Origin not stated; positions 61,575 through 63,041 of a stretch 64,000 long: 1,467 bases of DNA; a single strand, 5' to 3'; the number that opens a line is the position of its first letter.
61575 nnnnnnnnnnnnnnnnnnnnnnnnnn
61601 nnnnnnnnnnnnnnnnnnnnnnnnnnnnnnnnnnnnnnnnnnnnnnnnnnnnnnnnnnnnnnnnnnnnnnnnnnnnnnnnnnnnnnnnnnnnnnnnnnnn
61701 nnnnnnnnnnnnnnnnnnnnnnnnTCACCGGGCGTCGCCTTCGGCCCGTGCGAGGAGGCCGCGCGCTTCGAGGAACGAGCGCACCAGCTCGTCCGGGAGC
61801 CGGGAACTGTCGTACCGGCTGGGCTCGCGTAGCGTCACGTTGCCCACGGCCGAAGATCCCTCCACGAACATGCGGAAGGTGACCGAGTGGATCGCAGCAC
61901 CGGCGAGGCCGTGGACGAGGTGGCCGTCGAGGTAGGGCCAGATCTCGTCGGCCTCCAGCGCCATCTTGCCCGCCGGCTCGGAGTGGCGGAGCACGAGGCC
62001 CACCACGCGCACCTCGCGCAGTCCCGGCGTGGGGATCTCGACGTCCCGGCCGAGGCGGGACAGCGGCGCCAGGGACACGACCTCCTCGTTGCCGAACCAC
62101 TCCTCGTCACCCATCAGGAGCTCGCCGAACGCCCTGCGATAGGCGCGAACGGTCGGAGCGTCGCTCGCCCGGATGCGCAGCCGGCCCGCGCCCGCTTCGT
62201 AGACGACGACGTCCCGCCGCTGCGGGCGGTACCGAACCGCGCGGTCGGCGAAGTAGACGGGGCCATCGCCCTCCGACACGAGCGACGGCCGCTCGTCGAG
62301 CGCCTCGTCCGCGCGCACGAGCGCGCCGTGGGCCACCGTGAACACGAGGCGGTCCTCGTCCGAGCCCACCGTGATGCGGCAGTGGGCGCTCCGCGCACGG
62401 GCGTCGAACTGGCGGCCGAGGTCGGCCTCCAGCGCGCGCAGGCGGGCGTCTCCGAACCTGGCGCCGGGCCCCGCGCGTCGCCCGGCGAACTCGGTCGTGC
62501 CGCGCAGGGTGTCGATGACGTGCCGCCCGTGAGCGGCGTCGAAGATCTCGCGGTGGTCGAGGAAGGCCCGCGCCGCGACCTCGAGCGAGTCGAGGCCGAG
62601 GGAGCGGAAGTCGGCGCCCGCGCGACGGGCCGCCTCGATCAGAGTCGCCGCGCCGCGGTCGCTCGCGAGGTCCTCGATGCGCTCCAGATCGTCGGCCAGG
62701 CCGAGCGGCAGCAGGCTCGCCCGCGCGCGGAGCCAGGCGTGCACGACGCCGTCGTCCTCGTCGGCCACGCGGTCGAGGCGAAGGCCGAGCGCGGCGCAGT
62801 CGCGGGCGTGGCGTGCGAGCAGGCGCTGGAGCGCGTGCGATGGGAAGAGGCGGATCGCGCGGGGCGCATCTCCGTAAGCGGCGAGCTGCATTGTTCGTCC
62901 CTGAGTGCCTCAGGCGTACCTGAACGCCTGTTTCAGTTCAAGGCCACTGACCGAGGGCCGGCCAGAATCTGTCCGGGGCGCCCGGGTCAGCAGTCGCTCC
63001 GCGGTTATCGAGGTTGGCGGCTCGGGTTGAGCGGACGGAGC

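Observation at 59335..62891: Operon ending in an FtsZ homologue that has only the GTP-binding half (no T7 loop, no C-terminal domain)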

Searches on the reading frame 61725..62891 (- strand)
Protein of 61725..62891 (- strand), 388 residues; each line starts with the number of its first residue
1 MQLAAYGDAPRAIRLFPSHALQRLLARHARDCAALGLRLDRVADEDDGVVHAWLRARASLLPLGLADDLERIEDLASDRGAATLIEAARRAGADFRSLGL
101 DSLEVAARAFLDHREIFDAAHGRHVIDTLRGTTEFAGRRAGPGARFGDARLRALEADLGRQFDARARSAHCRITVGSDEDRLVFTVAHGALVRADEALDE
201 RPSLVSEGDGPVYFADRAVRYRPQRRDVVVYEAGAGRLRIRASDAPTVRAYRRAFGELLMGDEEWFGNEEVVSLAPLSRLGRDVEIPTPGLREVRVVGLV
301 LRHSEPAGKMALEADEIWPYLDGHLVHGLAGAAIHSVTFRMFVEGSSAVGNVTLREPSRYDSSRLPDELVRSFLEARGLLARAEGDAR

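Call 3: search_protein_families(library=pfam, proteins=[window:61725-62891:-], max_evalue=1)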
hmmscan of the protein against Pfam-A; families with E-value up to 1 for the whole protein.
window:61725-62891:- (388 aa): 0 families

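Call 4: search_protein_families(library=ncbifam, proteins=[window:61725-62891:-], max_evalue=1)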
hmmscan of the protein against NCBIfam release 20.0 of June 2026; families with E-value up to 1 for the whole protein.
window:61725-62891:- (388 aa): 0 families

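Call 5: search_protein_families(library=padloc, proteins=[window:61725-62891:-], max_evalue=1)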
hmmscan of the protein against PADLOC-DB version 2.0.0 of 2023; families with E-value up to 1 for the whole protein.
window:61725-62891:- (388 aa): 1 family
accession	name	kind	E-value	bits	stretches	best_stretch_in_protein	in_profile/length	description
PDLC04702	PDC-M54A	-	0.022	10.2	1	78-124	1545-1592/1621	-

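Call 6: search_protein_families(library=phrogs, proteins=[window:61725-62891:-], max_evalue=1)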
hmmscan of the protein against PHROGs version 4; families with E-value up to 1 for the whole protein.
window:61725-62891:- (388 aa): 3 families
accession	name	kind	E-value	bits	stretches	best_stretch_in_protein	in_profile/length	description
phrog_18600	-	DNA, RNA and nucleotide metabolism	0.4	11.6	0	5-37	28-61/71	DNA binding protein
phrog_31016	-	unknown function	0.46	11.8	0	303-338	59-94/95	-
phrog_8020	-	unknown function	0.91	10.8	0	113-166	50-97/122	-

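Call 19: find_homologous_proteins(query=window:61725-62891:-, max_evalue=0.001)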
Query window:61725-62891:- (388 aa): 59 proteins with E <= 0.001 among 8000 candidates.
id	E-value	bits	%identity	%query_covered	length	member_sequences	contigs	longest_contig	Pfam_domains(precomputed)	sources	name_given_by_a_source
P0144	1.6e-245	832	100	100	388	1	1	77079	-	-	-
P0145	3.7e-235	798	96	100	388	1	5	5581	-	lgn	-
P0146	1.6e-205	700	84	100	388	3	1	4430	-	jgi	jgi:hypothetical protein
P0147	2.2e-198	677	82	100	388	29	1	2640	-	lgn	-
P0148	1.2e-194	665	80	99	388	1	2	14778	-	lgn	-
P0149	2.2e-180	618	76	100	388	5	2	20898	-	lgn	-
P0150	1.1e-170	586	69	100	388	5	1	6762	-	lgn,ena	-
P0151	4.2e-169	581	72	100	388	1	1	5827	-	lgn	-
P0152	1.6e-166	572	69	99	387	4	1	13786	-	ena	-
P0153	5.4e-156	537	68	96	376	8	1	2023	-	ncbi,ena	-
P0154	9.3e-155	533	67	100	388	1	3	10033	-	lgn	-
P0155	2.0e-154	532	67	100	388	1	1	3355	-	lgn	-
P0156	5.3e-154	531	67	100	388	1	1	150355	-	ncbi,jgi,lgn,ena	jgi:hypothetical protein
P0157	8.0e-154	530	67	100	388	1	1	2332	-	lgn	-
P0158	3.3e-151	522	65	100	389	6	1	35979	-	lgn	-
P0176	9.4e-123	428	54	100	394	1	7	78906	-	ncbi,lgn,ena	-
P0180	5.5e-120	419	54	99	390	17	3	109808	-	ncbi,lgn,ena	-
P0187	4.7e-114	399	53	100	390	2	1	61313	-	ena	-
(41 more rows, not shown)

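Call 24: find_related_loci(query=A1, collection=genome_contigs, flank=10000)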
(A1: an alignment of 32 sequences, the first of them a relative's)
Query A1 (388 aa) in genome_contigs; peptide patterns used: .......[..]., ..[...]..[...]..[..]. (x = any residue, [..] = any of these).
39 stretches matched a pattern; 13 encode a relative of the query (tblastn E <= 1e-3); 13 distinct loci.
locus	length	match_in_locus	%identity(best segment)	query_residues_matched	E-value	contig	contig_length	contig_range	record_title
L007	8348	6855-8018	69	1-388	2e-167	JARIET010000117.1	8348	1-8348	MAG: Gemmatimonadota bacterium isolate AMD20m-Sep20 AMD-20m-Sep20-C8102, whole genome shotgun sequence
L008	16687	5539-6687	61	1-383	2e-141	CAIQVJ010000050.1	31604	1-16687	MAG: uncultured proteobacterium isolate KTt_bin-1053 genome assembly, contig: bin-1053:050/137, whole genome shotgun seq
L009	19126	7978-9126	60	1-383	3e-133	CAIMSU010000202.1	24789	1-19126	MAG: uncultured proteobacterium isolate Umea1p3_bin-980 genome assembly, contig: bin-980:202/375, whole genome shotgun s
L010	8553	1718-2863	56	1-381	2e-128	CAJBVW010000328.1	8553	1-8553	MAG: uncultured proteobacterium isolate Loc081215-6m_bin-0725 genome assembly, contig: bin-0725:328/611, whole genome sh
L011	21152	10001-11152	56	1-383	1e-128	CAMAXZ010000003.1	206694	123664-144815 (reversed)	MAG: Klebsiella pneumoniae isolate ME-21oct19-254 genome assembly, contig: ME-21oct19-C48, whole genome shotgun sequence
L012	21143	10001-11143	55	1-380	2e-123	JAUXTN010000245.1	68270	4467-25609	MAG: Pseudomonadota bacterium isolate C13_maxbin.099 C13_k141_197173, whole genome shotgun sequence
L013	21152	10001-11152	54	1-383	1e-120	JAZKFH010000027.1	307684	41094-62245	MAG: Myxococcota bacterium isolate DC_HB_02_SPN181219-bin069 DCHB02SPN_B069_0_000000000027, whole genome shotgun sequenc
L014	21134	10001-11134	51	4-383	3e-116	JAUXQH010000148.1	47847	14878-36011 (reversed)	MAG: Pseudomonadota bacterium isolate C12_concoct.bin.32 C12_k141_532869, whole genome shotgun sequence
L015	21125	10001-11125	53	12-385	2e-114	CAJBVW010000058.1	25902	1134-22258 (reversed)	MAG: uncultured proteobacterium isolate Loc081215-6m_bin-0725 genome assembly, contig: bin-0725:058/611, whole genome sh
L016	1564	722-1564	65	1-281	4e-120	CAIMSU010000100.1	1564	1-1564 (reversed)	MAG: uncultured proteobacterium isolate Umea1p3_bin-980 genome assembly, contig: bin-980:100/375, whole genome shotgun s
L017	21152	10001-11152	52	1-385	5e-111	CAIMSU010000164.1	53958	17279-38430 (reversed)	MAG: uncultured proteobacterium isolate Umea1p3_bin-980 genome assembly, contig: bin-980:164/375, whole genome shotgun s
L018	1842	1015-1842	65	1-276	1e-118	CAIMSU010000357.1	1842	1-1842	MAG: uncultured proteobacterium isolate Umea1p3_bin-980 genome assembly, contig: bin-980:357/375, whole genome shotgun s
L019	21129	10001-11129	55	8-383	5e-87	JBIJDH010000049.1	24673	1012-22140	MAG: Myxococcota bacterium isolate ME2006-08-22D15_3300044611_group2_bin215 Rohwer_bin1508_scaffold_1470_c1, whole genom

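Call 32: predict_structure(alignment_id=A1)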
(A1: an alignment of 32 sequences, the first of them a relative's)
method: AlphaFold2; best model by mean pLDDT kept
length: 388 residues; sequences in the alignment: 32
mean_pLDDT: 81.9   pTM: 0.81
mean pLDDT of the five models: 81.9, 80.7, 75.3, 72.5, 72.4
residues with pLDDT >= 90: 150; 70-90: 168; 50-70: 41; < 50: 29
segments of 3 or more residues with pLDDT < 50: 192-201, 209-221, 386-388
pLDDT, mean of each block of 10 residues (from residue 1): 63 69 86 81 70 77 80 88 90 82 87 91 89 92 89 91 81 88 86 42 48 44 75 93 90 96 88 87 93 96 85 90 70 90 93 92 87 92 60
secondary structure, 60 per line:
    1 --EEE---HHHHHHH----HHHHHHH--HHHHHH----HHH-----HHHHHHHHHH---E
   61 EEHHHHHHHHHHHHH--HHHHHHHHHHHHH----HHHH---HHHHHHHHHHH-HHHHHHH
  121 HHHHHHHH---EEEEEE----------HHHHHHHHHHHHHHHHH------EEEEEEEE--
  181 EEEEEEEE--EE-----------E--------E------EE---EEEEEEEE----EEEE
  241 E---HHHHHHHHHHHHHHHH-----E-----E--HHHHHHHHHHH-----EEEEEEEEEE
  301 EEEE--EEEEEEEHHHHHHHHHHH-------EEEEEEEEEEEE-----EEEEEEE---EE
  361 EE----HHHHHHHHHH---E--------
elements in order: E3-5 H9-15 H20-26 H29-34 H47-56 E60-62 H63-75 H78-90 H95-98 H102-112 H114-128 E132-137 H148-164 E171-178 E181-188 E225-232 E237-241 H245-260 H275-285 E291-304 E307-313 H314-324 E332-343 E349-355 E359-362 H367-376

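Call 35: search_protein_families(library=pfam, proteins=[L011:8133-9815:-, L011:15326-18220:+, L011:14323-14571:+, L011:14574-15326:+, L009:10450-11262:-, L009:11514-11831:+, L010:4270-5562:+, L011:12502-13446:+], max_evalue=0.01)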
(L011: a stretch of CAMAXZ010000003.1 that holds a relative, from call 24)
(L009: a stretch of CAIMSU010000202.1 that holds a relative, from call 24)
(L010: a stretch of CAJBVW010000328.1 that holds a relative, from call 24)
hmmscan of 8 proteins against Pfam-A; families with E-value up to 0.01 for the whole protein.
L011:8133-9815:- (560 aa): 4 families
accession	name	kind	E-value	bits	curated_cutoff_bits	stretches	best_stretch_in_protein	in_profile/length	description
PF00239.26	Resolvase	-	6.4e-22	78.6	23.3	1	33-179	1-144/145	Resolvase, N terminal domain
PF07508.19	Recombinase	-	4e-13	49.9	21.1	1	204-293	1-102/102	Recombinase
PF08044.16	DUF1707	-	0.00074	19.9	27.6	0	202-227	4-29/53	DUF1707 SHOCT-like domain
PF13408.12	Zn_ribbon_recom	-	0.0011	19.7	25.3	1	307-363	2-55/58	Recombinase zinc beta ribbon domain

L011:15326-18220:+ (964 aa): 1 family
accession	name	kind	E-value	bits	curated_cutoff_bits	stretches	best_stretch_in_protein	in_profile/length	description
PF21686.3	LigD_Prim-Pol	-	0.0012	18.9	27.4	1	114-195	101-173/254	LigD, primase-polymerase domain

L011:14323-14571:+ (82 aa): 0 families

L011:14574-15326:+ (250 aa): 0 families

L009:10450-11262:- (270 aa): 1 family
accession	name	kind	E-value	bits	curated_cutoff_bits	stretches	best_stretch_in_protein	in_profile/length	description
PF08719.17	NADAR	-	1.1e-51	175.8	35.1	1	25-181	1-163/163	NADAR domain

L009:11514-11831:+ (105 aa): 0 families

L010:4270-5562:+ (430 aa): 4 families
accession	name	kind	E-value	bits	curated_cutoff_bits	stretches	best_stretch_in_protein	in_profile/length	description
PF13676.11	TIR_2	-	1.9e-16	61.1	28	1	8-109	1-97/122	TIR domain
PF01582.25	TIR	-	5.8e-06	26.6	21.3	1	13-104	11-98/179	TIR domain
PF08937.16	ThsB_TIR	-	0.0037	18.1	21.2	1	9-96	1-90/100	Thoeris protein ThsB, TIR-like domain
PF08357.16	SEFIR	-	0.007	17.1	23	0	7-72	2-70/150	SEFIR domain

L011:12502-13446:+ (314 aa): 1 family
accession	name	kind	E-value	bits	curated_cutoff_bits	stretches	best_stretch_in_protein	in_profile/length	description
PF01541.30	GIY-YIG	-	0.0081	16.9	22.6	0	219-304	2-74/78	GIY-YIG catalytic domain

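Call 36: fold_search(model_id=the predicted structure, library=pdb)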
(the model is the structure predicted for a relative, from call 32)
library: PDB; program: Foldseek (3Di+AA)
matches with E <= 10: 550; with E <= 0.001: 3
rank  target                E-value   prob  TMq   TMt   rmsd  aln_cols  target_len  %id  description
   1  2owl_A                3.6e-05  1.00  0.34  0.42  10.7       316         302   11  Crystal structure of E. coli RdgC (released 2007-03-20)
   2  2owl_B                4.5e-05  1.00  0.33  0.41  11.2       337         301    9  Crystal structure of E. coli RdgC (released 2007-03-20)
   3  2owy_A                6.0e-05  1.00  0.36  0.44   9.8       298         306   12  The recombination-associated protein RdgC adopts a novel toroidal architecture for DNA binding (released 2007-11-20)
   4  7r5v_L                2.2e-03  0.99  0.31  0.39  14.1       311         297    8  Structure of the human CCAN CENP-A alpha-satellite complex (released 2022-04-27)
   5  7qoo_N                3.3e-03  0.97  0.27  0.32   8.8       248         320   10  Structure of the human inner kinetochore CCAN complex (released 2022-06-08)
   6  7xho_N                5.2e-03  0.80  0.27  0.32  16.2       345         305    8  Structure of human inner kinetochore CCAN complex (released 2022-12-14)
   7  7xhn_N                6.2e-03  0.92  0.30  0.36  13.8       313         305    9  Structure of human inner kinetochore CCAN-DNA complex (released 2023-01-25)
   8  7pkn_N                1.2e-02  0.57  0.25  0.29  11.1       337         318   11  Structure of the human CCAN deltaCT complex (released 2022-04-27)
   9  8ovw_N                1.5e-02  0.84  0.23  0.23  10.8       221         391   14  Cryo-EM structure of CBF1-CCAN bound topologically to centromeric DNA (released 2023-08-09)
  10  7r5s_L                1.7e-02  0.92  0.33  0.39   7.9       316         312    8  Structure of the human CCAN bound to alpha satellite DNA (released 2022-04-27)
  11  8ow1_NN               2.6e-02  0.77  0.25  0.25   9.4       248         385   10  Cryo-EM structure of the yeast Inner kinetochore bound to a CENP-A nucleosome. (released 2023-08-09)
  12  6nuw_E                3.0e-02  0.63  0.23  0.23  12.1       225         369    9  Yeast Ctf19 complex (released 2019-04-03)
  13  8ow1_N                4.7e-02  0.77  0.26  0.26  12.5       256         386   10  Cryo-EM structure of the yeast Inner kinetochore bound to a CENP-A nucleosome. (released 2023-08-09)
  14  6y2s_B                5.3e-02  0.30  0.14  0.15  16.8       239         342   10  Escherichia coli R318A RnlA endoribonuclease (single alanine mutant of RnlA) (released 2021-03-31)
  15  6qld_N                6.7e-02  0.77  0.22  0.22   8.0       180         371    9  Structure of inner kinetochore CCAN-Cenp-A complex (released 2019-10-02)
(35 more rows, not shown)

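Call 60: search_protein_families(library=phrogs, proteins=[L011:15326-18220:+], max_evalue=0.01)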
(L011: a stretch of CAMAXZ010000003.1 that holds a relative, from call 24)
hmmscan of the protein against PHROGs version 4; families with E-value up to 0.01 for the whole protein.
L011:15326-18220:+ (964 aa): 2 families
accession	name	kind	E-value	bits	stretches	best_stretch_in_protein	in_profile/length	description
phrog_10537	-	unknown function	2.1e-29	103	2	637-864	906-1128/1229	-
phrog_19930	-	DNA, RNA and nucleotide metabolism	2.1e-24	86.8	1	621-915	537-825/865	DNA polymerase/primase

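Call 74: search_dna_similar(query=window:61725-62891:-, collection=plasmids, mode=protein, max_evalue=0.001, max_rows=15)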
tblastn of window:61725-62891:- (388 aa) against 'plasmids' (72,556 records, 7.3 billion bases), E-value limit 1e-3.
No match.

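Call 75: search_dna_similar(query=window:61725-62891:-, collection=phages, mode=protein, max_evalue=0.001, max_rows=15)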
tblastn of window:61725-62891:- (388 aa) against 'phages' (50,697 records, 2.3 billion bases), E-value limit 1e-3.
No match.

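Call 92: find_encoding_contigs(protein=P0176, flank=10000, max_places=1)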
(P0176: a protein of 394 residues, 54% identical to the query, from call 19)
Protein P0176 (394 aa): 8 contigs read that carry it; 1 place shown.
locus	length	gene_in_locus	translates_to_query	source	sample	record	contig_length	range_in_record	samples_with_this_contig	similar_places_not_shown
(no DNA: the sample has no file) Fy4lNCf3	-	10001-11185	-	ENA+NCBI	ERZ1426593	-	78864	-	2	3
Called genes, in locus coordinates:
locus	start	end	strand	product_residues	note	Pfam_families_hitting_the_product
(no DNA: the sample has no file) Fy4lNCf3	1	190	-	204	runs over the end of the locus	-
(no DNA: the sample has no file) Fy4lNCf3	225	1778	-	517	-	PF00221:Lyase_aromatic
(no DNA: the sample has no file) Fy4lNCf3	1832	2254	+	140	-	PF13279:4HBT_2, PF03061:4HBT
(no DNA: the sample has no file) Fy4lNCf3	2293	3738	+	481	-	PF01553:Acyltransferase, PF19277:GPAT_C (weak)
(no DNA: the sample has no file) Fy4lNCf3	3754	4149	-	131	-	PF04134:DCC1-like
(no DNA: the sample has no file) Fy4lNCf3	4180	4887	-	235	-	-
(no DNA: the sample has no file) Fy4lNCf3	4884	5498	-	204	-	PF02472:ExbD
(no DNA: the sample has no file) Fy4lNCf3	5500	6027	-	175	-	PF02472:ExbD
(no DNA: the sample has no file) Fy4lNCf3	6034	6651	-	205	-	PF01618:MotA_ExbB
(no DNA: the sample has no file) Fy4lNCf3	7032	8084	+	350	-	PF01479:S4, PF00849:PseudoU_synth_2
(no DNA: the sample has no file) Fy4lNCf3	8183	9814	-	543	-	PF00239:Resolvase, PF07508:Recombinase, PF13408:Zn_ribbon_recom (faint)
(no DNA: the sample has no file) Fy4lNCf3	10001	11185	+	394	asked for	-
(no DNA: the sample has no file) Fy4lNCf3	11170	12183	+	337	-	-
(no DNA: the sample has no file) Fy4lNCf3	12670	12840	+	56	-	-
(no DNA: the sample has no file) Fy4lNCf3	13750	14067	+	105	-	-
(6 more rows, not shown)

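Call 93: find_encoding_contigs(protein=P0180, flank=10000, max_places=1)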
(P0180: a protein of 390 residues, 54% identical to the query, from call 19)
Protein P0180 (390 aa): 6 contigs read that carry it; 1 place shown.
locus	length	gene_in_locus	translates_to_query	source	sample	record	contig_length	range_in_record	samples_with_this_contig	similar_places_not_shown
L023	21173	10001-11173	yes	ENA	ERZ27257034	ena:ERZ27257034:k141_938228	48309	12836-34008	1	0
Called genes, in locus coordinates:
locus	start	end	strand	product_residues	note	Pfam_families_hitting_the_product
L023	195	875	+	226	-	-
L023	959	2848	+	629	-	PF01814:Hemerythrin, PF23545:Zn_ribbon_HMPTM, PF04055:Radical_SAM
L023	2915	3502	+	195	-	PF04264:YceI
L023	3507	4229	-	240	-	PF10604:Polyketide_cyc2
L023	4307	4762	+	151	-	-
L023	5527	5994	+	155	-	-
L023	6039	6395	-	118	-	-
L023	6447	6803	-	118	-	PF01479:S4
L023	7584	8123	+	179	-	-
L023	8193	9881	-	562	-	PF00239:Resolvase, PF07508:Recombinase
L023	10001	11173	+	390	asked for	-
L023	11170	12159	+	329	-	-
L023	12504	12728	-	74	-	-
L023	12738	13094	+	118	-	-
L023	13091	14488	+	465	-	-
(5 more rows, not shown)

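Call 94: find_encoding_contigs(protein=P0187, flank=10000, max_places=1)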
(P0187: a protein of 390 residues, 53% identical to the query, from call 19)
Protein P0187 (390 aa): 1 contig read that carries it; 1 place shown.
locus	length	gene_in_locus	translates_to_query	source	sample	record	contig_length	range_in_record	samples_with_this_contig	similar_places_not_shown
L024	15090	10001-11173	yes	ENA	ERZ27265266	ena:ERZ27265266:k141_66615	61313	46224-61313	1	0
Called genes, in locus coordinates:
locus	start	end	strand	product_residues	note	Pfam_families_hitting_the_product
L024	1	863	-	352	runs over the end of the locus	-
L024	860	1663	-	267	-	PF13643:DUF4145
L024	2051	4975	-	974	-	-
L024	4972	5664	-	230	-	-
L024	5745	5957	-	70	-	-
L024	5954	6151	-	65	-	-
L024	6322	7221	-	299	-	-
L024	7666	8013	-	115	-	-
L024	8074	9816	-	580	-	PF00239:Resolvase, PF07508:Recombinase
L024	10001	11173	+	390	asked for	-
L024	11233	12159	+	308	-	PF00486:Trans_reg_C (weak)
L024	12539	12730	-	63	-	-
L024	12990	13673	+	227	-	-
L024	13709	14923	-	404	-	-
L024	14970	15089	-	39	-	?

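Call 95: find_encoding_contigs(protein=P0156, flank=10000, max_places=1)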
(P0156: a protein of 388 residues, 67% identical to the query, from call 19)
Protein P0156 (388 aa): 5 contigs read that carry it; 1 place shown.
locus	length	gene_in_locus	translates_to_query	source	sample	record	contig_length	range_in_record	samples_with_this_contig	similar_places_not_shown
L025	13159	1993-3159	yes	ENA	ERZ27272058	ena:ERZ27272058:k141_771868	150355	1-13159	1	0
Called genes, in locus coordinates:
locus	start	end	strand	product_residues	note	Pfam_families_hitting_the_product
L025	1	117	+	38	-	?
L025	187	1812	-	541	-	PF00239:Resolvase, PF07508:Recombinase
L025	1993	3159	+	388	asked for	-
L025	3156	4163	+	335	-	-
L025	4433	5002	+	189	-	-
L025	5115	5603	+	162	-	PF13376:OmdA (weak)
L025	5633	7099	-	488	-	PF05598:DUF772, PF01609:DDE_Tnp_1, PF13751:DDE_Tnp_1_6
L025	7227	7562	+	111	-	-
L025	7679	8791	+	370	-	-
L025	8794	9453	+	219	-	PF00091:Tubulin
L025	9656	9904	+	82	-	-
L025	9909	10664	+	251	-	-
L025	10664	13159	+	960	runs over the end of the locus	-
